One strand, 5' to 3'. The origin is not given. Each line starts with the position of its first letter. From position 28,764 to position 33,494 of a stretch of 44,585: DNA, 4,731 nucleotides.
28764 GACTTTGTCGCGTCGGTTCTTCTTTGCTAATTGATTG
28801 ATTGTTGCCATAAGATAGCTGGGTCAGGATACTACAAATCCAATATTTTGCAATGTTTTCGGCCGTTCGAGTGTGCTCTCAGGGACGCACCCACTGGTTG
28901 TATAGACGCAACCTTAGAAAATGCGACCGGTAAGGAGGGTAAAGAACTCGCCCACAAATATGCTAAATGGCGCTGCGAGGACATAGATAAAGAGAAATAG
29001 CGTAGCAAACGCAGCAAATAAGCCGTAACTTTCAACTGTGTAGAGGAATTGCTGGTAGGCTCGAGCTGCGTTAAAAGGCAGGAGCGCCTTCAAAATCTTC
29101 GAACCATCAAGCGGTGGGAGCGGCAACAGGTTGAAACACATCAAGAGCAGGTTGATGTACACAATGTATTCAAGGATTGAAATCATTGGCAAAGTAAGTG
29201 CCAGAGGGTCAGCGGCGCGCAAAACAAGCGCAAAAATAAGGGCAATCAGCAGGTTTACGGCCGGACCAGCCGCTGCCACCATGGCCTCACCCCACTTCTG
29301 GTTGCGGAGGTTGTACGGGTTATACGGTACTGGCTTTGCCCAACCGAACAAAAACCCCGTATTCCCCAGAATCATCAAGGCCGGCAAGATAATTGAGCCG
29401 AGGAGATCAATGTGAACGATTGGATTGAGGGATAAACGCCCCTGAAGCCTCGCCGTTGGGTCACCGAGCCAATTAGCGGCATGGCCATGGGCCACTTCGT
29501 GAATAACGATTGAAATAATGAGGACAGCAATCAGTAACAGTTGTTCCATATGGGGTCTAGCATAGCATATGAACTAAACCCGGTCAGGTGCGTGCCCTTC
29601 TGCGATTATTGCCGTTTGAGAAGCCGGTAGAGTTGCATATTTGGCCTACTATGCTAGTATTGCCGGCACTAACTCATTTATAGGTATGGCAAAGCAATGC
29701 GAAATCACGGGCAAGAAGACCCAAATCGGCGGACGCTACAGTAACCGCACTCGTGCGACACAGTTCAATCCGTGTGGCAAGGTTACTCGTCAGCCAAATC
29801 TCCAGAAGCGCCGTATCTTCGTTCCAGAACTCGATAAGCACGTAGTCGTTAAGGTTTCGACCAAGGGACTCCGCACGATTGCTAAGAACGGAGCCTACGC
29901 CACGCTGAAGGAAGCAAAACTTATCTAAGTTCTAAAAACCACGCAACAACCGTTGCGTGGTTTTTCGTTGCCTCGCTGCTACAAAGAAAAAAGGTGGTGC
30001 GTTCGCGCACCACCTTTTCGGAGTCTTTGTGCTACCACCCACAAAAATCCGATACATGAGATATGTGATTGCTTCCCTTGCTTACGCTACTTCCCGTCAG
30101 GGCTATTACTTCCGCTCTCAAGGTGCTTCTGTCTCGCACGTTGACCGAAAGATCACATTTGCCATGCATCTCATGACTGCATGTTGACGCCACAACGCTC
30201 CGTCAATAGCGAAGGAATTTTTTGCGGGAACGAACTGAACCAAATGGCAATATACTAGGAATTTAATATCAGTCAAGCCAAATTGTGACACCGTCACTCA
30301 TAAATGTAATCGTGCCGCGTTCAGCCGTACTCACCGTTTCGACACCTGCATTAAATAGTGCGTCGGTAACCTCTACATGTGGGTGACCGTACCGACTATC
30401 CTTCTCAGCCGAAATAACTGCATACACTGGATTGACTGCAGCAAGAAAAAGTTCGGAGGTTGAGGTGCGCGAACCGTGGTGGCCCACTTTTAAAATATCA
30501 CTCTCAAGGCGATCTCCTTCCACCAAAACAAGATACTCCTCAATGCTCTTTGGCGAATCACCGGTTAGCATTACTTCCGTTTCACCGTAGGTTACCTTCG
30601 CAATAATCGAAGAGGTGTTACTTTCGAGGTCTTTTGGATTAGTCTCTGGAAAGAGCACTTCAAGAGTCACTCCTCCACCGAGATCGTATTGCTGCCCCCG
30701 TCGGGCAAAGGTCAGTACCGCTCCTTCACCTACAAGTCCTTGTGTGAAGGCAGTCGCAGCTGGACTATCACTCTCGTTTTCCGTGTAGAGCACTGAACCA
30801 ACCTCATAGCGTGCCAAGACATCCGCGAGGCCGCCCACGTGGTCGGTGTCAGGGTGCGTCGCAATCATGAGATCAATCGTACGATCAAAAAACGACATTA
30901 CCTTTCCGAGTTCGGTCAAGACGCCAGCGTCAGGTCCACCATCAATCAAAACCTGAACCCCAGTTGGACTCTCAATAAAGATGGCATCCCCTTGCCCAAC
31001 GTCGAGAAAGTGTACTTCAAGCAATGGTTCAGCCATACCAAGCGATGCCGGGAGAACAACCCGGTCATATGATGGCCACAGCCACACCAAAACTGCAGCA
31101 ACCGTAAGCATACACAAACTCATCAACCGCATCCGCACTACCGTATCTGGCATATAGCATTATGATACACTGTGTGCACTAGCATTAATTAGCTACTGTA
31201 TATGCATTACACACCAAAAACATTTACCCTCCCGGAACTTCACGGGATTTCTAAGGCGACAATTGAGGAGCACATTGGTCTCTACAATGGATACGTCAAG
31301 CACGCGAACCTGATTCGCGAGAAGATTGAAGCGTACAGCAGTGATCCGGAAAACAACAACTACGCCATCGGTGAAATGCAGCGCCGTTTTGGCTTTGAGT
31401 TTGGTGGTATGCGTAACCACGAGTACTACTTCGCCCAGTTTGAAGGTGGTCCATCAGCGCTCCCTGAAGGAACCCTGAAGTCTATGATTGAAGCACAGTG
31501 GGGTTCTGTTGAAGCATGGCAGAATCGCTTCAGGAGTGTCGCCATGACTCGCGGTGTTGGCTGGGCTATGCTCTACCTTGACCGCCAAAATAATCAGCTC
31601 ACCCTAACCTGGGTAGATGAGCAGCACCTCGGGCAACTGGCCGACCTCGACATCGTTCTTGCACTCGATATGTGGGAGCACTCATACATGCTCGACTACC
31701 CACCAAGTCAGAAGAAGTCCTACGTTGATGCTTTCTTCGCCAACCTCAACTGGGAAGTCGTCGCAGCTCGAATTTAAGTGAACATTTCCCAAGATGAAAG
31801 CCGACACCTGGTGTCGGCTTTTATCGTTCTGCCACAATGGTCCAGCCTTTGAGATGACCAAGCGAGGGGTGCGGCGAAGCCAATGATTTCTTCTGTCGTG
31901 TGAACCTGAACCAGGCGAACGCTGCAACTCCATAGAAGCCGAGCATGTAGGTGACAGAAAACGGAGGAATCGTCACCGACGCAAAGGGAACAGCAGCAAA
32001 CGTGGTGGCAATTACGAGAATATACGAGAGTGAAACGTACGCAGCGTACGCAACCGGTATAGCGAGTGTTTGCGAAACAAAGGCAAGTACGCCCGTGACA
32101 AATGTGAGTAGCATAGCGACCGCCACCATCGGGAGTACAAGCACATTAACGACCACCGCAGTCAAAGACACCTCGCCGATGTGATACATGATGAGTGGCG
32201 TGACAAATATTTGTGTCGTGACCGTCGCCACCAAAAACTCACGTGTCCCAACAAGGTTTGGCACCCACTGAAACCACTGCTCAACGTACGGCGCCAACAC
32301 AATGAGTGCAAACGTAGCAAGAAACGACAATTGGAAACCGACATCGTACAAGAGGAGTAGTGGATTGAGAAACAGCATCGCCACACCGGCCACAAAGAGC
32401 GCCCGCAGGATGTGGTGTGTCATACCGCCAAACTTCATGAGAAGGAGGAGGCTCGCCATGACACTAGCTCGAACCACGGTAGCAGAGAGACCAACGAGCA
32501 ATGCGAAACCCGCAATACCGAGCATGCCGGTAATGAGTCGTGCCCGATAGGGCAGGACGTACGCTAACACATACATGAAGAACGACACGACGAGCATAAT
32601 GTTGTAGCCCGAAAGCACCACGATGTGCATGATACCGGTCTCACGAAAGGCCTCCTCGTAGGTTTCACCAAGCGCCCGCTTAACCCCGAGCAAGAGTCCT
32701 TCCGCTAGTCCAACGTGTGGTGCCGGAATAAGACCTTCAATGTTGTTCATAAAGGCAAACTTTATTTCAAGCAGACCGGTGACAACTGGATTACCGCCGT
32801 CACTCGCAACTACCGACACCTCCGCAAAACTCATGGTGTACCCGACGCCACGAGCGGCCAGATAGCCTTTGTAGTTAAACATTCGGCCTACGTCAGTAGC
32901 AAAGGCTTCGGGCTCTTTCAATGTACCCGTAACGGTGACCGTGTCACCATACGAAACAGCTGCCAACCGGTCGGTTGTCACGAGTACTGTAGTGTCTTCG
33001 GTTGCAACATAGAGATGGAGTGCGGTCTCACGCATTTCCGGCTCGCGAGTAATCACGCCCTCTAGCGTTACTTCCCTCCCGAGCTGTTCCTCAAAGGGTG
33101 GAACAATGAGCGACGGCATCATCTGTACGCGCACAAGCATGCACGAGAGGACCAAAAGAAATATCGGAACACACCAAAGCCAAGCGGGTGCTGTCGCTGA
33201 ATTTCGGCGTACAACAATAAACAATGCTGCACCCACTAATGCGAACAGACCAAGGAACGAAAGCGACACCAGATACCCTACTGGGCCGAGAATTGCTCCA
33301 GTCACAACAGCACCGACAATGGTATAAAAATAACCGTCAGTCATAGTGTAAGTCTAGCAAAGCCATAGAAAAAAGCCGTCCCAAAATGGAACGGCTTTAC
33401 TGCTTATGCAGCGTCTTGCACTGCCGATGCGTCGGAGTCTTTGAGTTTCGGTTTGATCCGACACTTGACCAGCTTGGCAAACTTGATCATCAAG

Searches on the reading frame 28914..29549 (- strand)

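Call 92: search_protein_families(library=pfam, proteins=[window:28914-29549:-], max_evalue=0.01)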
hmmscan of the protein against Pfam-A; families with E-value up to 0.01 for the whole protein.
window:28914-29549:- (211 aa): 1 family
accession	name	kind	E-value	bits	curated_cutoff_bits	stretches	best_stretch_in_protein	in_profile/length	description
PF02163.28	Peptidase_M50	-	1.1e-14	54.8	27.2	2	122-168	159-206/221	Peptidase family M50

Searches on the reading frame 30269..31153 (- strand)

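Call 92: search_protein_families(library=pfam, proteins=[window:30269-31153:-], max_evalue=0.01)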
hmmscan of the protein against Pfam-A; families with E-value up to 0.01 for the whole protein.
window:30269-31153:- (294 aa): 3 families
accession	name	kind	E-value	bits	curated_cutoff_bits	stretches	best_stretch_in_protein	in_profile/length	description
PF00753.33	Lactamase_B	-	6.6e-13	49.5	22.7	1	51-248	2-193/196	Metallo-beta-lactamase superfamily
PF25281.1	MBL_MAP1B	-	0.0049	16.4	37.6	1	50-116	26-88/279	MAP1B MBL-like domain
PF12706.13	Lactamase_B_2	-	0.01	15.9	27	0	68-114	3-52/200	Beta-lactamase superfamily domain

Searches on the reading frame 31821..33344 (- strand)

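Call 75: search_protein_families(library=pfam, proteins=[window:31821-33344:-], max_evalue=0.001)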
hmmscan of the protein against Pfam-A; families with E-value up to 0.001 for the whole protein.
window:31821-33344:- (507 aa): 2 families
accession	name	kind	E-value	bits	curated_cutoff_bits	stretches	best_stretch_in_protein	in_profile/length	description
PF03772.21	Competence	-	1.7e-44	152.6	23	1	217-482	1-268/270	Competence protein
PF13567.11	DUF4131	-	2.9e-15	56.8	31.6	1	27-177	4-163/165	Domain of unknown function (DUF4131)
